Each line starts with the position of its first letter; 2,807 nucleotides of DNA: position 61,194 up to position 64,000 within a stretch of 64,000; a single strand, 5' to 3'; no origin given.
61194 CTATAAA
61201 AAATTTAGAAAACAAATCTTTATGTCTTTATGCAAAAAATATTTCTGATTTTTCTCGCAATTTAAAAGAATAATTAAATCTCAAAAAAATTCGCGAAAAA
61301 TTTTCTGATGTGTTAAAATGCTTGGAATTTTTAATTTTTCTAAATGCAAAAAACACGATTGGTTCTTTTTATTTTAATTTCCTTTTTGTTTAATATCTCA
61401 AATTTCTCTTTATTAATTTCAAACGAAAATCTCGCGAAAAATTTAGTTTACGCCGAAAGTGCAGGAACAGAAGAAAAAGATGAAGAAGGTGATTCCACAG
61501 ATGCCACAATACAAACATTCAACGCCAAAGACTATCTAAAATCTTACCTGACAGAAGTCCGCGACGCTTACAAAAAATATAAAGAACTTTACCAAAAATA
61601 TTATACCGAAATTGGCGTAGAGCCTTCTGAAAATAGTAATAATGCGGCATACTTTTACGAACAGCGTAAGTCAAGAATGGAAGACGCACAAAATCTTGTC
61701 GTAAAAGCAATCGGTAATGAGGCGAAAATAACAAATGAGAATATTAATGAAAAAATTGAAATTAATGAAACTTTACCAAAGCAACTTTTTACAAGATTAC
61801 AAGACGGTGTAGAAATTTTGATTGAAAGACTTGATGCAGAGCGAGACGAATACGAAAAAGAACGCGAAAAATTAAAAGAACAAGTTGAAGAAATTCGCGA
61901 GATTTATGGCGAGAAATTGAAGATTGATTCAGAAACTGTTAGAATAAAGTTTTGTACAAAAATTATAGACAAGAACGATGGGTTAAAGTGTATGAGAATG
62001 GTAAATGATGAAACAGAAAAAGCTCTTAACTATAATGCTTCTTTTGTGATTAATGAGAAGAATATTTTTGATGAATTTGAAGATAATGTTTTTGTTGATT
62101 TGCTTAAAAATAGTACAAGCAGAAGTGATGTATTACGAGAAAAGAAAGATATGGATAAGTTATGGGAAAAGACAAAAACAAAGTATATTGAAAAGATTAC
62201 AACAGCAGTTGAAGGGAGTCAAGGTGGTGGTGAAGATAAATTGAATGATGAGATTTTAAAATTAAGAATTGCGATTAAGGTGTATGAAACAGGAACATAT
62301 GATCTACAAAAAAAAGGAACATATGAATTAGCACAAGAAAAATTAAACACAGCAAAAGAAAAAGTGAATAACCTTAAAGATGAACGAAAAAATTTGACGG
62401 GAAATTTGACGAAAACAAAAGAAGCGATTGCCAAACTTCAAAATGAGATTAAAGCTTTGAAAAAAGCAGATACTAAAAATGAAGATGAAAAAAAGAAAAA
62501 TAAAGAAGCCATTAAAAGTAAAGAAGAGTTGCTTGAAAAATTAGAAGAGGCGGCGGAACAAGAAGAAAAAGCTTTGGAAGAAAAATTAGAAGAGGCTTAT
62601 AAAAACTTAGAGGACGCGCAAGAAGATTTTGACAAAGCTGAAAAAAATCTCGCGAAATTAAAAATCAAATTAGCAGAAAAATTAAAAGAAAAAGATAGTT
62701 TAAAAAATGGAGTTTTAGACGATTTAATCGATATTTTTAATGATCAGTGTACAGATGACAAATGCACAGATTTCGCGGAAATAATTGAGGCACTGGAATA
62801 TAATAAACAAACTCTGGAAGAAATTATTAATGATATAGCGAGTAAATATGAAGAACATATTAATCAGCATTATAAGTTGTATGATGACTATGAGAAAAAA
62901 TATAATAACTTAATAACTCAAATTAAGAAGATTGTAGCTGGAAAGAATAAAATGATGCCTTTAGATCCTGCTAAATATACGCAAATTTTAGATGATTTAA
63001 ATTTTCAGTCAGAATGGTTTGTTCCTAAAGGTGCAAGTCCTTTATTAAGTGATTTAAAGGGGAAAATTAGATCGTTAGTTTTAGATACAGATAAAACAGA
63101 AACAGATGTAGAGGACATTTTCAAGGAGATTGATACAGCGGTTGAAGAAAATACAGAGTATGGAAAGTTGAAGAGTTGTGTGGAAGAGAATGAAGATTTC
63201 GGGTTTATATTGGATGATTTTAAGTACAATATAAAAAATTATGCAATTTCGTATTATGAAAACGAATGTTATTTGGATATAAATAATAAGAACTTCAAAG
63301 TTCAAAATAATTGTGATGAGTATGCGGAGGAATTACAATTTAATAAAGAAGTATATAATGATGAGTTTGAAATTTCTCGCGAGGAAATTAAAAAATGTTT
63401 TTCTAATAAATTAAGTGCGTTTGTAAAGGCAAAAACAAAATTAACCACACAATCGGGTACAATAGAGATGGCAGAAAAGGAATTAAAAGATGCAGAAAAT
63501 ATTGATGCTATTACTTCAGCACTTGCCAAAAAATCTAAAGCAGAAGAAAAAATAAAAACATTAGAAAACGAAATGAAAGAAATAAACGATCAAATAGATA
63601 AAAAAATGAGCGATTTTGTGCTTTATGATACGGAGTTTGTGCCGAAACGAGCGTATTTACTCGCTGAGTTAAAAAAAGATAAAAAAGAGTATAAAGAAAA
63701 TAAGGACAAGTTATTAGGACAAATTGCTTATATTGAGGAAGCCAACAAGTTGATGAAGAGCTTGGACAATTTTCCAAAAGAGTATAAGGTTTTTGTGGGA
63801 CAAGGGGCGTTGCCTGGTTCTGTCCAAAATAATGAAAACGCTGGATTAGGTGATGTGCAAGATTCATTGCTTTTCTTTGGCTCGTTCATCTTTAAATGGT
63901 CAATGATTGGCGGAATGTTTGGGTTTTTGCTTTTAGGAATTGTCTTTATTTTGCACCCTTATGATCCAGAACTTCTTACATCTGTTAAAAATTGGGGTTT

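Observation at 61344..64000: Uncalled >885-codon ORF for a signal-peptide, coiled-coil, C-terminally anchored protein running off the window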

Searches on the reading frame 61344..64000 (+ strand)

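Call 5: search_protein_families(library=pfam, proteins=[window:61344-64000:+], max_evalue=0.01)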
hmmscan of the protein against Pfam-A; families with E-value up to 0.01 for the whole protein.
window:61344-64000:+ (885 aa): 0 families

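Call 6: search_protein_families(library=ncbifam, proteins=[window:61344-64000:+], max_evalue=0.01)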
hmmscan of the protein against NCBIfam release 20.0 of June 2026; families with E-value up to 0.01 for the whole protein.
window:61344-64000:+ (885 aa): 2 families
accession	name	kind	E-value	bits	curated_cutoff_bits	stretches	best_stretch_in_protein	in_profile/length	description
TIGR02169.1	SMC_prok_A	equivalog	0.0011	16.7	729.4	1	326-523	704-899/1165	chromosome segregation protein SMC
TIGR02168.1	SMC_prok_B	equivalog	0.0014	16.4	567.35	1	308-528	678-977/1181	chromosome segregation protein SMC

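Call 7: find_homologous_proteins(query=window:61344-64000:+)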
Query window:61344-64000:+ (885 aa): 1 proteins with E <= 0.001 among 8000 candidates.
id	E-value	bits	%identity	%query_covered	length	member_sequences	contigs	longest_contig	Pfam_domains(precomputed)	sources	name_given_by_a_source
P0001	0.0e+0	1894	100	100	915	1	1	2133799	-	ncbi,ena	-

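Call 8: search_solved_structures(query=window:61344-64000:+, max_evalue=1)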
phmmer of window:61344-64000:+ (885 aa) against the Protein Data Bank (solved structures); distinct sequences matched with E-value up to 1: 1.
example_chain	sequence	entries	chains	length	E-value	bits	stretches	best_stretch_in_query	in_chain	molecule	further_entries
6zu5_SZ0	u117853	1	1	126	0.76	11.3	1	387-463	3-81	eS25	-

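Call 10: find_encoding_contigs(protein=P0001, flank=10000, max_places=6)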
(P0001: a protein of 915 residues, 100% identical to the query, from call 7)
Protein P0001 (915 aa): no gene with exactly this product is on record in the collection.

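Call 12: find_related_loci(query=P0001, collection=genome_contigs, flank=10000)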
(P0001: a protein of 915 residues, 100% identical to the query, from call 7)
Query P0001 (915 aa) in genome_contigs; peptide patterns used: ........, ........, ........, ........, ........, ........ (x = any residue, [..] = any of these).
248 stretches matched a pattern, but none encodes a relative of the query by tblastn (E <= 1e-3).

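Call 21: find_encoding_contigs(protein=P0002, flank=10000)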
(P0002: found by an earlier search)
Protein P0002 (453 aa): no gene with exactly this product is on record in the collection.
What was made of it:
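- On TrbC/VirB2 T4SS pilin (PF04956; also PF18895 T4SS_pilin and NF045849): The DNA downstream of 64000 could not be obtained (calls 10, 12, 21).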

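Call 22: find_encoding_contigs(protein=P0003, flank=10000)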
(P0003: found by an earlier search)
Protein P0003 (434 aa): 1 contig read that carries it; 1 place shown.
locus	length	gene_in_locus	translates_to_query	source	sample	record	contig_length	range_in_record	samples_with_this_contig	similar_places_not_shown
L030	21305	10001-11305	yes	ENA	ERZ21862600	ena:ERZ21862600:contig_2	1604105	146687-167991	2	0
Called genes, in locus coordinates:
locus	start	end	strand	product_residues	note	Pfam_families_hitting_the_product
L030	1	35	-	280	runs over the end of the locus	PF00912:Transgly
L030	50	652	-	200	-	PF01300:Sua5_yciO_yrdC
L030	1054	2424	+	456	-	PF01262:AlaDh_PNT_C (faint), PF02254:TrkA_N, PF02558:ApbA (faint), PF02737:3HCDH_N (faint), PF02080:TrkA_C, PF01488:Shikimate_DH (weak), PF02254:TrkA_N, PF02080:TrkA_C, +6 more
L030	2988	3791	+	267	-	PF01791:DeoC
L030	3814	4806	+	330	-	PF01959:DHQS, PF26558:DHQS_2nd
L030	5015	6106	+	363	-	PF01817:CM_2, PF00800:PDT, PF01842:ACT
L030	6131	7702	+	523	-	PF03023:MurJ, PF01554:MatE, PF13440:Polysacc_synt_3 (weak)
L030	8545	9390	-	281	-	PF00665:rve, PF13683:rve_3, PF13333:rve_2 (weak)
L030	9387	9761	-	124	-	PF01710:HTH_Tnp_IS630 (weak)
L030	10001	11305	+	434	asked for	-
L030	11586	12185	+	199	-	-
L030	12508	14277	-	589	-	-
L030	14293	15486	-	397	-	PF13181:TPR_8 (faint), PF07719:TPR_2 (faint), PF13428:TPR_14 (faint), PF24885:TPR_NPHP3, PF00515:TPR_1 (weak), PF13374:TPR_10 (weak), PF13424:TPR_12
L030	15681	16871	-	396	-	PF00037:Fer4 (faint), PF13183:Fer4_8, PF13237:Fer4_10 (faint), PF12838:Fer4_7 (weak), PF13484:Fer4_16 (weak), PF13534:Fer4_17, PF02754:CCG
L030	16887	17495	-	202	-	PF02163:Peptidase_M50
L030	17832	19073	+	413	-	PF00994:MoCF_biosynth, PF18146:CinA_KH (faint), PF02464:CinA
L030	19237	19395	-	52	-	-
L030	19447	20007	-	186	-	PF04350:PilO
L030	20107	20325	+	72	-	-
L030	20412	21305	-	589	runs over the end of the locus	PF13570:Beta-prop_ACSF4 (faint), PF05567:T4P_PilY1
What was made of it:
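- An IS element lies next to the module in L030 (call 22).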

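Call 24: search_protein_representatives(protein=P0001)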
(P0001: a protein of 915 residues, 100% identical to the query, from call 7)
Query: 915 residues. Proteins with E-value up to 0.001 (for the whole library): 2; up to 1e-10: 1; up to 1e-30: 1. The best 2 are listed.
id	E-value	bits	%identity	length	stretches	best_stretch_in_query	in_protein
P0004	4.4e-75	270.1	76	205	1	1-190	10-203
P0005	5.3e-04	34.9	36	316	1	828-908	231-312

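Call 28: search_protein_families(library=pfam, proteins=[P0005, P0002, P0004], max_evalue=10)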
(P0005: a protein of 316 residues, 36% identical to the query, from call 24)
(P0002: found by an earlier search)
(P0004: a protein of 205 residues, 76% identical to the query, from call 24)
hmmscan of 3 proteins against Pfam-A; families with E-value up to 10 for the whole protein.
P0005 (316 aa): 5 families
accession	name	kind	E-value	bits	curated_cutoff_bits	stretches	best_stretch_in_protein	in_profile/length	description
PF04956.18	TrbC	-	2.4e-06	28.1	27.9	1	244-307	39-96/98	TrbC/VIRB2 pilin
PF18895.5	T4SS_pilin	-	6e-05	23.5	26.6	1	248-308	11-70/71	Type IV secretion system pilin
PF03999.17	MAP65_ASE1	-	0.046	12.9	26.9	1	125-191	109-176/477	Microtubule associated protein (MAP65/ASE1 family)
PF06532.16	NrsF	-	0.095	12.9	26.8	1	255-306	16-67/204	Negative regulator of sigma F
PF20077.4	CcmD_alt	-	3.5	8.2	23.5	1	259-281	35-57/61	CcmD family protein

P0002 (453 aa): 4 families
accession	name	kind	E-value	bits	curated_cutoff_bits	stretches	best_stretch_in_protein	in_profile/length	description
PF11953.13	DUF3470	-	0.015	15.7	23.2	1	267-291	5-29/42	Domain of unknown function (DUF3470)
PF10518.14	TAT_signal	-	0.2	12.1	22.7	1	60-76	1-17/21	TAT (twin-arginine translocation) pathway signal sequence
PF00285.26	Citrate_synt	-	0.22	10.9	27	1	39-110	52-118/357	Citrate synthase, C-terminal domain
PF06203.19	CCT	-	1.8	9.1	28.4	1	106-123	7-24/44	CCT motif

P0004 (205 aa): 3 families
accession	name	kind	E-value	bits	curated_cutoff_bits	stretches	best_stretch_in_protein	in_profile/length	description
PF22672.1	DBL_C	-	0.02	15.8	27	1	59-164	45-146/148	Duffy-binding-like domain, C-terminal subdomain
PF24423.1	OVT1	-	0.74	10.7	30.9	1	159-198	59-98/100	Major antigen, helical domain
PF08702.15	Fib_alpha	-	6.6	7.4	29.9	1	77-136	39-97/143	Fibrinogen alpha/beta chain family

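Call 40: find_encoding_contigs(protein=P0005, flank=10000, max_places=6)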
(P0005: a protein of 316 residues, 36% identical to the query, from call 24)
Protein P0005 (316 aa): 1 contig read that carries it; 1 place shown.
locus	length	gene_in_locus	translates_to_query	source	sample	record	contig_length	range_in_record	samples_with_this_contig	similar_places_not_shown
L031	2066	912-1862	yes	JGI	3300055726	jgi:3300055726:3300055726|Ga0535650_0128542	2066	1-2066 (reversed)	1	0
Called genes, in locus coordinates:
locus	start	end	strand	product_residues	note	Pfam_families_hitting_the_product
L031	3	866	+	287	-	?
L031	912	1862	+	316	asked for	PF04956:TrbC (faint)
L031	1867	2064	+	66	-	?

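Call 41: find_encoding_contigs(protein=P0004, flank=10000, max_places=6)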
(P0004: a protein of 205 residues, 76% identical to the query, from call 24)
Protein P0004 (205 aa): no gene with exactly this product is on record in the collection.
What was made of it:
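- Tried and rejected: Exact-product look-ups for P0001, P0002 and P0004 are not on record (calls 10, 21, 41).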

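Call 42: search_protein_families(library=pfam, proteins=[L031:3-866:+, L031:1867-2064:+], max_evalue=1)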
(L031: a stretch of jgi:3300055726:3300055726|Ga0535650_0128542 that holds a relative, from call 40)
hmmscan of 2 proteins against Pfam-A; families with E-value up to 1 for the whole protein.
L031:3-866:+ (287 aa): 2 families
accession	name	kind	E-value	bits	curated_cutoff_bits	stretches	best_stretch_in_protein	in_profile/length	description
PF03816.19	LytR_cpsA_psr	-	2e-16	60.9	24.6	1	2-85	71-149/150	LytR_cpsA_psr family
PF13399.11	LytR_C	-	1.1e-11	46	22.2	1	188-279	3-85/86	LytR cell envelope-related transcriptional attenuator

L031:1867-2064:+ (66 aa): 0 families
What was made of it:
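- Closest known: VirB2-like 'pilin' array proteins of Patescibacteria-type organisms. Different: The taxonomic assignment of P0005 and P0006 is an inference from an LCP-family neighbour (call 42).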

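Call 48: predict_structure(protein=P0001)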
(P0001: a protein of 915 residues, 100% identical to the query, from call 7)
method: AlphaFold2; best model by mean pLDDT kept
length: 915 residues; sequences in the alignment: 1
mean_pLDDT: 44.6   pTM: 0.28
mean pLDDT of the five models: 44.6, 41.2, 39.5, 37.6, 36.6
residues with pLDDT >= 90: 0; 70-90: 97; 50-70: 149; < 50: 669
segments of 3 or more residues with pLDDT < 50: 1-80, 82-171, 176-178, 180-261, 292-298, 304-307, 309-314, 439-465, 467-694, 747-853, 903-915
pLDDT, mean of each block of 10 residues (from residue 1): 35 35 30 29 29 30 40 45 43 38 36 38 35 32 38 38 43 45 40 37 37 37 32 28 35 40 53 61 56 49 49 49 56 71 75 76 83 72 78 84 78 78 69 52 40 41 48 44 42 35 33 39 42 40 41 34 36 42 42 41 39 32 30 25 27 28 25 29 37 48 62 66 63 67 53 34 32 39 41 33 34 31 31 41 44 51 53 53 50 52 45 39
secondary structure, 60 per line:
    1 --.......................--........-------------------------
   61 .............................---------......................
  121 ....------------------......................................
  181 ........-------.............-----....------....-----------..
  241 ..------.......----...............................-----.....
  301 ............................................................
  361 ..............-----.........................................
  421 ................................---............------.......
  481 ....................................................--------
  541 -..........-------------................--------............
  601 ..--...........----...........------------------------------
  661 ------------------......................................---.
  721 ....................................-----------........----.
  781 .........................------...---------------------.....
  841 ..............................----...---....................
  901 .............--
elements in order (helices of 4 or more, strands of 3 or more residues): H3-25 H28-35 H61-89 H99-124 H143-188 H196-208 H214-217 H224-227 H239-242 H249-255 H260-290 H296-374 H380-452 H456-467 H474-532 H542-551 H565-580 H589-602 H605-615 H620-630 H679-716 H720-756 H768-775 H780-805 H836-870 H881-913
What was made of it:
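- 62325..62690 (+): Main K/E-rich coiled-coil stalk, aa 328-449. AF2 helices H296-374 and H380-452 have pLDDT 70-84 (call 48).
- Checked: The AF2 model is all-helical but poor, and only aa ~330-430 exceed pLDDT 70 (call 48).
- The model is all-alpha (call 48). The full-length AF2 model is poor, with pLDDT 44.6 (call 48).
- Tried and rejected: The AF2 model of the full protein had pLDDT 44.6, so no fold search was run on it (call 48).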

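Call 52: find_homologous_proteins(query=P0005, max_evalue=1)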
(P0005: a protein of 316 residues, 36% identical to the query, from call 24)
Query P0005 (316 aa): 2 proteins with E <= 1 among 1511 candidates.
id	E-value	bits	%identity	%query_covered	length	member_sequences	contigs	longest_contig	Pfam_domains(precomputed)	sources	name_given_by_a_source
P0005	3.3e-204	695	100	100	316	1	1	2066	PF04956.19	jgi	jgi:hypothetical protein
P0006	3.1e-99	350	52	100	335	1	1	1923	-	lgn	-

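Call 54: search_protein_families(library=pfam, proteins=[P0006], max_evalue=1)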
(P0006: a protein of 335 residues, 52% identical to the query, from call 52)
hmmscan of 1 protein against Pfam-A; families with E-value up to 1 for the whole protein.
P0006 (335 aa): 3 families
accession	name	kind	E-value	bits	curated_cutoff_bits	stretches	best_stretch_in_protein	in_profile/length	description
PF04956.18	TrbC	-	3.7e-05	24.3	27.9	1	263-326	39-96/98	TrbC/VIRB2 pilin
PF18895.5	T4SS_pilin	-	0.039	14.5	26.6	1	267-328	11-71/71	Type IV secretion system pilin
PF06532.16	NrsF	-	0.12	12.6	26.8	1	274-325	16-67/204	Negative regulator of sigma F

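Call 56: search_protein_families(library=ncbifam, proteins=[P0005, P0006, P0002], max_evalue=10)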
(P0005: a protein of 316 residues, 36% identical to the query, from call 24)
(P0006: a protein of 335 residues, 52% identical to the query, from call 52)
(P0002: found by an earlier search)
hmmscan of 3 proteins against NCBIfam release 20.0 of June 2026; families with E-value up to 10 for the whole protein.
P0005 (316 aa): 2 families
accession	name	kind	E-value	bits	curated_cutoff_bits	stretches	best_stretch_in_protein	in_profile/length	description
NF045849.1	ICE_MMCAP2_0565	equivalog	0.00013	21.5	40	1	245-311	9-78/80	Mbov_0395 family pilin-like conjugal transfer protein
NF009531.0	PRK12893.1-5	equivalog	0.16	10.4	486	1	46-148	8-105/421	Zn-dependent hydrolase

P0006 (335 aa): 2 families
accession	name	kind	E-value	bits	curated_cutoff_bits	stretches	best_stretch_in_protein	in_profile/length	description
NF045849.1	ICE_MMCAP2_0565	equivalog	7.7e-05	22.3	40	1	262-330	7-78/80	Mbov_0395 family pilin-like conjugal transfer protein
TIGR02847.1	CyoD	equivalog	0.55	10.8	81.45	1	270-300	65-95/96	cytochrome o ubiquinol oxidase subunit IV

P0002 (453 aa): 4 families
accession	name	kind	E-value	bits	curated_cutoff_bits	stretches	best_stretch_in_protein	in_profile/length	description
NF041440.1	hydrolase_YghX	exception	0.044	12.9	460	1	60-130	22-93/292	YghX family hydrolase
TIGR02811.1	formate_TAT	hypoth_equivalog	0.06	13.7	48.45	1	58-104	6-50/66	formate dehydrogenase region TAT target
TIGR01800.1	cit_synth_II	subfamily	0.077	11.7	421.3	1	39-104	52-115/368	2-methylcitrate synthase/citrate synthase II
NF038009.1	TatB_1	subfamily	0.12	12.7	100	1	60-97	13-50/70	twin-arginine translocation system-associated protein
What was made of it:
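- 63804..64000 (+): C-terminal pilin-like module, aa 821-914 (window part). It runs G-x-LPG ... AGL ... TM1 (63885-63962), short loop, TM2 (63993-64073, outside the window), then the S-x-S-L-VKLVL tail. P0005 and P0006 hit TrbC PF04956, T4SS_pilin PF18895 and NF045849 in this region (calls 28, 54, 56).
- On TrbC/VirB2 T4SS pilin (PF04956; also PF18895 T4SS_pilin and NF045849): PF18895 and NF045849 are below cut-off (calls 28, 54, 56).
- PF18895 and NF045849 also hit (calls 28, 54, 56).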

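Call 61: search_dna_similar(query=P0001, collection=plasmids, mode=protein, max_evalue=0.001, max_rows=10)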
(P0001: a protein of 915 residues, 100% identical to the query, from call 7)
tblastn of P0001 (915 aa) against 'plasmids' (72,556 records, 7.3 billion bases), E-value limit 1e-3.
No match.
